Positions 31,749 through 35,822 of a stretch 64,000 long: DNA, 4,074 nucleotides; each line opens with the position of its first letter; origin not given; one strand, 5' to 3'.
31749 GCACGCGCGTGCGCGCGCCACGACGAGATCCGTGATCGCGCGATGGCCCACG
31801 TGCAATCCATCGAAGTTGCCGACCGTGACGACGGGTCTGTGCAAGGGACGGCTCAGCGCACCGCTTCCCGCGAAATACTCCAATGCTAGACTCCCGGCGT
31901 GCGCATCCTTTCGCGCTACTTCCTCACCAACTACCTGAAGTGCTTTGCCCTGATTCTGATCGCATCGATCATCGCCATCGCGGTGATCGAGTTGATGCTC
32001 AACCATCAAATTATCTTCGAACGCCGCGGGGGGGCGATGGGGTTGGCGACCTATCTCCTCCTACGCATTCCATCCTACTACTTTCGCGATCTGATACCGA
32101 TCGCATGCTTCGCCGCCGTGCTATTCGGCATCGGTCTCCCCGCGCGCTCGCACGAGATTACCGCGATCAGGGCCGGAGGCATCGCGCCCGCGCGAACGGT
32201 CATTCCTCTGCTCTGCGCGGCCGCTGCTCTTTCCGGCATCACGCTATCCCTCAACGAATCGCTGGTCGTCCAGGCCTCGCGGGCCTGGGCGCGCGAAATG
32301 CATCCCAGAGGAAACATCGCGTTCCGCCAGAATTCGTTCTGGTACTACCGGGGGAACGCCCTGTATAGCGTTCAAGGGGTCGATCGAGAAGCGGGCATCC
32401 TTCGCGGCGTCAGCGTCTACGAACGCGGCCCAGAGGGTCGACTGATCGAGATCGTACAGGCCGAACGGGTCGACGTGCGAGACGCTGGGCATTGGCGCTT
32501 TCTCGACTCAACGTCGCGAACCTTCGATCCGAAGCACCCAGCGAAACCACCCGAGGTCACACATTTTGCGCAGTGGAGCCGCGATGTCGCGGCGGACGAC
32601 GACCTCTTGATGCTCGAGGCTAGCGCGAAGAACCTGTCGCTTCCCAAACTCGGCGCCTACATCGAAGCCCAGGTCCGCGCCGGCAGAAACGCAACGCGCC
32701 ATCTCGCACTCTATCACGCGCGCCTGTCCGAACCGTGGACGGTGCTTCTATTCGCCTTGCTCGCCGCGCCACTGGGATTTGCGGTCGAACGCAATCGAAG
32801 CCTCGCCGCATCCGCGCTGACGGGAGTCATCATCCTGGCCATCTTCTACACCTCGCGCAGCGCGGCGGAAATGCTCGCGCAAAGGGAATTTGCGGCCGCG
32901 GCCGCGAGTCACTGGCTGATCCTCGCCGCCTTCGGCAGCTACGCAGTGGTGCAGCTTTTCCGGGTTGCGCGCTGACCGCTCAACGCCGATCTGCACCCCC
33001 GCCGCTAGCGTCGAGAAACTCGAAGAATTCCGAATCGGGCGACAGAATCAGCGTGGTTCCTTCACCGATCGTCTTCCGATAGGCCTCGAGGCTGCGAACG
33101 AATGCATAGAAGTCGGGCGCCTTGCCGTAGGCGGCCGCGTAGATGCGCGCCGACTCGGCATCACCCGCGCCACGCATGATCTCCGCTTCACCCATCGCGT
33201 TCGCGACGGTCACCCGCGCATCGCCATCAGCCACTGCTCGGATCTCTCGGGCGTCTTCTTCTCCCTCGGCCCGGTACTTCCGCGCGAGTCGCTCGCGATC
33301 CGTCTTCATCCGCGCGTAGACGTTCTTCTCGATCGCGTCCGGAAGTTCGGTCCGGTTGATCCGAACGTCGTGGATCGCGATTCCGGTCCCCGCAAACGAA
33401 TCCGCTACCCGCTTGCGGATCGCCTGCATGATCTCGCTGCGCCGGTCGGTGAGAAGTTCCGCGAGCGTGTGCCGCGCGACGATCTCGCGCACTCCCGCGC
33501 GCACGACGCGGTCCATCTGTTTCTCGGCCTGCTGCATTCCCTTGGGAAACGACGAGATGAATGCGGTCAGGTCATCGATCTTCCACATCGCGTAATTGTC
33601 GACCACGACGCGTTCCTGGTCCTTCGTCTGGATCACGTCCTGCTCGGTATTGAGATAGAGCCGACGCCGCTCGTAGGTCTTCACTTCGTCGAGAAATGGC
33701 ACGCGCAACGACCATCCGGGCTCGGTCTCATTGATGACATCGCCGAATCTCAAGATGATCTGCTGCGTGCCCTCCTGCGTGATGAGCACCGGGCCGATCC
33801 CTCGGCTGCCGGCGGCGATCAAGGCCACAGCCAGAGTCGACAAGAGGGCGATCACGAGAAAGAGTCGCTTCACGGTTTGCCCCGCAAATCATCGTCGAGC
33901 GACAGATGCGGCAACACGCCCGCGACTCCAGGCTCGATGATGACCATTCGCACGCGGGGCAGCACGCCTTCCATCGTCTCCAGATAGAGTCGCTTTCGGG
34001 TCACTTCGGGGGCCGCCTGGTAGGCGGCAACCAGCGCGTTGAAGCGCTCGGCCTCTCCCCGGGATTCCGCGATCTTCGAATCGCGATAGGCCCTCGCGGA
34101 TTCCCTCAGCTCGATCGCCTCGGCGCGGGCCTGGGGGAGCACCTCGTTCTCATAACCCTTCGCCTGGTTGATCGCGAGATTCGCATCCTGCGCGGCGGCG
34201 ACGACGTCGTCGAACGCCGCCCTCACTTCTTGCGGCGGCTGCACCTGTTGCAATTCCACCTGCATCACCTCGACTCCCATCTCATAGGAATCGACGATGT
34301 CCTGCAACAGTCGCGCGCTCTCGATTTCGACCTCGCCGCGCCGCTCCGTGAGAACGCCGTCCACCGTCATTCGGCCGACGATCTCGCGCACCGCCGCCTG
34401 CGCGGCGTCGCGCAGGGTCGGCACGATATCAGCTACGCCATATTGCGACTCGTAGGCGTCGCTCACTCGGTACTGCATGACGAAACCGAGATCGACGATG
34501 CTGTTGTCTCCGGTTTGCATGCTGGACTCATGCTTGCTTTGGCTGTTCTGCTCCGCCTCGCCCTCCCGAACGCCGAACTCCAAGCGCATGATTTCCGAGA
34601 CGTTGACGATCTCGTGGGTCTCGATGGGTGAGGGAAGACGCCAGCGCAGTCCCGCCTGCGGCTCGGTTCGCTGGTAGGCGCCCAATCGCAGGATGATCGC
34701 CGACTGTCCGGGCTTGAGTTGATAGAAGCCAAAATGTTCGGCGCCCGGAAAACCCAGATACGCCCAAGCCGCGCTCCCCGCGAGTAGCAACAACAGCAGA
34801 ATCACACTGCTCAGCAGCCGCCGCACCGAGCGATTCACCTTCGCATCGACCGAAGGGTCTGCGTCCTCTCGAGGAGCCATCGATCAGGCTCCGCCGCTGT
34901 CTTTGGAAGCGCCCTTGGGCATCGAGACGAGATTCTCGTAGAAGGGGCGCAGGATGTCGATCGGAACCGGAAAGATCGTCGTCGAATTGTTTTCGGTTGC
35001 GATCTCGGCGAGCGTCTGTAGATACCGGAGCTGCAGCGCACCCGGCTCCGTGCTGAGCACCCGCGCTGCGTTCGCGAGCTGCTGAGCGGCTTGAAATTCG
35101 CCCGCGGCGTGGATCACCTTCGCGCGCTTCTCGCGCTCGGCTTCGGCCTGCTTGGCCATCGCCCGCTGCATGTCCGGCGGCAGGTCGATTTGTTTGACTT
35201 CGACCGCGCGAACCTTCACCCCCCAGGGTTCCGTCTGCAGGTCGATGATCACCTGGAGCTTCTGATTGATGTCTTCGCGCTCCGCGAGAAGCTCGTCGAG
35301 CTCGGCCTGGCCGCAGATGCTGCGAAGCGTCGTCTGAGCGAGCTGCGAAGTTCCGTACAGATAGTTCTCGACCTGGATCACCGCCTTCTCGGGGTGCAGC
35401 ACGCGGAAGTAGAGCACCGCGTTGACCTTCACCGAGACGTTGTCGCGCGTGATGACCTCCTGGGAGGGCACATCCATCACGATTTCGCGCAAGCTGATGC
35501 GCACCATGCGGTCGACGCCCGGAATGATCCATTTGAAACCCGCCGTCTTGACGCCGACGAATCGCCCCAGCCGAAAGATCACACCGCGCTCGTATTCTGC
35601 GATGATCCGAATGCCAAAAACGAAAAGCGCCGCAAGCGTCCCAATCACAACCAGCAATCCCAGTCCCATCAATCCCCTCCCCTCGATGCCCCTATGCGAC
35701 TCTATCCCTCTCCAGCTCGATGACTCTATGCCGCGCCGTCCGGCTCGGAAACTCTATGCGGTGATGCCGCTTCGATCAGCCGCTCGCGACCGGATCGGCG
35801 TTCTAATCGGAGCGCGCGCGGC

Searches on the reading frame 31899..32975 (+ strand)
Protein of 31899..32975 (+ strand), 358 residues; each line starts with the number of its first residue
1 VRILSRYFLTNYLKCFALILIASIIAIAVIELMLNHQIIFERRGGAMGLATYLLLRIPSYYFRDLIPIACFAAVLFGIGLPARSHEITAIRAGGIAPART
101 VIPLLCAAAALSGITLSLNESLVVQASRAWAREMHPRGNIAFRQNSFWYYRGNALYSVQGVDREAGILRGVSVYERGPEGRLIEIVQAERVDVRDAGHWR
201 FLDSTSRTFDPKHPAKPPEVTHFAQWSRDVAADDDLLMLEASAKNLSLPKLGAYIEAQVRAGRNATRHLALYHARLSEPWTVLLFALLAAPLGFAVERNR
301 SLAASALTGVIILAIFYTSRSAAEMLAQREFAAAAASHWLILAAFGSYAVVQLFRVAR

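Call 37: search_protein_families(library=pfam, proteins=[window:31899-32975:+], max_evalue=0.00001)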
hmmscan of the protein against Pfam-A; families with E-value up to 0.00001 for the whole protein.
window:31899-32975:+ (358 aa): 1 family
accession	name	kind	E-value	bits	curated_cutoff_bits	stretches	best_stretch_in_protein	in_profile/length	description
PF03739.19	LptF_LptG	-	2.2e-53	182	27.9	1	6-350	1-348/353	Lipopolysaccharide export system permease LptF/LptG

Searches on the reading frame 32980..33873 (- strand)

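Call 37: search_protein_families(library=pfam, proteins=[window:32980-33873:-], max_evalue=0.00001)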
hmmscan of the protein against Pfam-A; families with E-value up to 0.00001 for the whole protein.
window:32980-33873:- (297 aa): 1 family
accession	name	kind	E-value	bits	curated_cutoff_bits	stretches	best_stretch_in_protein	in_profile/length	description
PF01145.31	Band_7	-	8.2e-31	107.8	23.6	1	31-205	2-175/176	SPFH domain / Band 7 family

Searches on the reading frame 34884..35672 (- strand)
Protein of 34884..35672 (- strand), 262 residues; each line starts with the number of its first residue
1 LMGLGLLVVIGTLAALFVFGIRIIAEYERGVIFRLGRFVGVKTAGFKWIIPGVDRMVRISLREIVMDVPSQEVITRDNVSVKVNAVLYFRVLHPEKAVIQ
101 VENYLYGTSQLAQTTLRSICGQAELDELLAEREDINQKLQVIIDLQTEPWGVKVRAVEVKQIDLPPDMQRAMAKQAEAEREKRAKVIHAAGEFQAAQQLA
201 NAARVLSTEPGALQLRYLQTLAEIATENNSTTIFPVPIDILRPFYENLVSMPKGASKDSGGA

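Call 37: search_protein_families(library=pfam, proteins=[window:34884-35672:-], max_evalue=0.00001)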
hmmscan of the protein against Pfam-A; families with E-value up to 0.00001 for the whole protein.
window:34884-35672:- (262 aa): 1 family
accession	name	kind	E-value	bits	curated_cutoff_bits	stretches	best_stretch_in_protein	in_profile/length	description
PF01145.31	Band_7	-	8.2e-38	130.6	23.6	1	23-192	2-175/176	SPFH domain / Band 7 family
